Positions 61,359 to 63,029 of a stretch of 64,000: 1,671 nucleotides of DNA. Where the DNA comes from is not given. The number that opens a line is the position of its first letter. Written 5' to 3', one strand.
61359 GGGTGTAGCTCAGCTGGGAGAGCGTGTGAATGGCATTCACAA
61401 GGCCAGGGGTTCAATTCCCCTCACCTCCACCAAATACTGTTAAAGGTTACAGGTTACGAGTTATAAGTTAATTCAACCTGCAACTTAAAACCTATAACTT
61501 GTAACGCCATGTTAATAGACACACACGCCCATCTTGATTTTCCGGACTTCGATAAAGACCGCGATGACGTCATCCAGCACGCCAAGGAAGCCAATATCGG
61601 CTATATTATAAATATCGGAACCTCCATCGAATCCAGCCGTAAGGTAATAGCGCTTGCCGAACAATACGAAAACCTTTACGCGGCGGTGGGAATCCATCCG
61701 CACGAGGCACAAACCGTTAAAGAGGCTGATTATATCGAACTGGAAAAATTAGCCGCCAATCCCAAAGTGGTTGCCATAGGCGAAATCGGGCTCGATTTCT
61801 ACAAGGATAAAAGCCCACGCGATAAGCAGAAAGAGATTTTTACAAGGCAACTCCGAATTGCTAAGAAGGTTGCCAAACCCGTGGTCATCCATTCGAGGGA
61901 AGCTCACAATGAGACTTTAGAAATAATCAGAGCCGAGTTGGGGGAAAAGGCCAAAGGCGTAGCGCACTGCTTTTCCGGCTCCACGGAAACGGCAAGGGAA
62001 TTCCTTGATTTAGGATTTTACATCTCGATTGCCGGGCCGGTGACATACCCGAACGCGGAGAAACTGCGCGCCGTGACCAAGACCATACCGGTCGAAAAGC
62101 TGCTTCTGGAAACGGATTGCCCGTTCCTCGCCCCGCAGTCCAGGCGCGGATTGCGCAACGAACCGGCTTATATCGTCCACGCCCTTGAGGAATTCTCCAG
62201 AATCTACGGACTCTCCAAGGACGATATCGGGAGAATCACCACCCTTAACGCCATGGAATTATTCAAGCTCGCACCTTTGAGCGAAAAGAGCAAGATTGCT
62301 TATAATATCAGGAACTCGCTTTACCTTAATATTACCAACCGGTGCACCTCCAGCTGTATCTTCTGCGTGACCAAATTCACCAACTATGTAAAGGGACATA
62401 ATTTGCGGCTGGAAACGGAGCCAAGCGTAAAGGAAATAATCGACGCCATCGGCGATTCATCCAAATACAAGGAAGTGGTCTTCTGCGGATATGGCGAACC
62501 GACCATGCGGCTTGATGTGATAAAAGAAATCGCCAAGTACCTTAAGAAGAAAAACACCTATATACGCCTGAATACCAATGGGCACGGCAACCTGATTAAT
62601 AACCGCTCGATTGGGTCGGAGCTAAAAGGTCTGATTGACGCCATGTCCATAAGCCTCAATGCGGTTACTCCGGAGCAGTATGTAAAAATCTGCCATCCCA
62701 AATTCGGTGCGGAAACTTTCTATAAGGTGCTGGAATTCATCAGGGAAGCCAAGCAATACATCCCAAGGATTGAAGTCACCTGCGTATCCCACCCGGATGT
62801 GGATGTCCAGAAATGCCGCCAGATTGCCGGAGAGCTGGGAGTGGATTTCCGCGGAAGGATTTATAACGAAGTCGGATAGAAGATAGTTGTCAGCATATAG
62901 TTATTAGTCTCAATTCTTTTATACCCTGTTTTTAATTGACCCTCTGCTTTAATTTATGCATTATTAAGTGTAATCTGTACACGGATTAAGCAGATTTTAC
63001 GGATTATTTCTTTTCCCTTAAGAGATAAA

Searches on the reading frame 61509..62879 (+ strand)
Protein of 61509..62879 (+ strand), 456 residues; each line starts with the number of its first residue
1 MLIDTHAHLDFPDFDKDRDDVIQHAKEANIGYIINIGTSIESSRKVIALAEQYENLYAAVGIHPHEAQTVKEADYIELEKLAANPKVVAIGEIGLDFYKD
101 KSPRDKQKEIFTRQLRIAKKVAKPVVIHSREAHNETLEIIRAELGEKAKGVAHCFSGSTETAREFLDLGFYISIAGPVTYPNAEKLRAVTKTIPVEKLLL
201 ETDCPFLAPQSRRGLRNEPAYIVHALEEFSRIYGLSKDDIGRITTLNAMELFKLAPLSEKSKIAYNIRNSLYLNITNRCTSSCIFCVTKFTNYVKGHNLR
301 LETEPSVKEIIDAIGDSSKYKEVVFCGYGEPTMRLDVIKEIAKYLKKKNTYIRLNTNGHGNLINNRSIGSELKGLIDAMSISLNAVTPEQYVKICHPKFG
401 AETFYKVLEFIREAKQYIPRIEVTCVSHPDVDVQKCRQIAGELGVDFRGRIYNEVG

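Call 74: search_protein_families(library=pfam, proteins=[window:61509-62879:+], max_evalue=0.001)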
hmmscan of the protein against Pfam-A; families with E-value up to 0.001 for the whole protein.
window:61509-62879:+ (456 aa): 2 families
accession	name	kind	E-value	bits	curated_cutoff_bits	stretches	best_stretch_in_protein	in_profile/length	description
PF01026.27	TatD_DNase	-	3.2e-91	305.6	27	1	3-253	1-253/253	TatD related DNase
PF04055.27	Radical_SAM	-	2.9e-18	67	29.5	1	273-433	1-156/166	Radical SAM superfamily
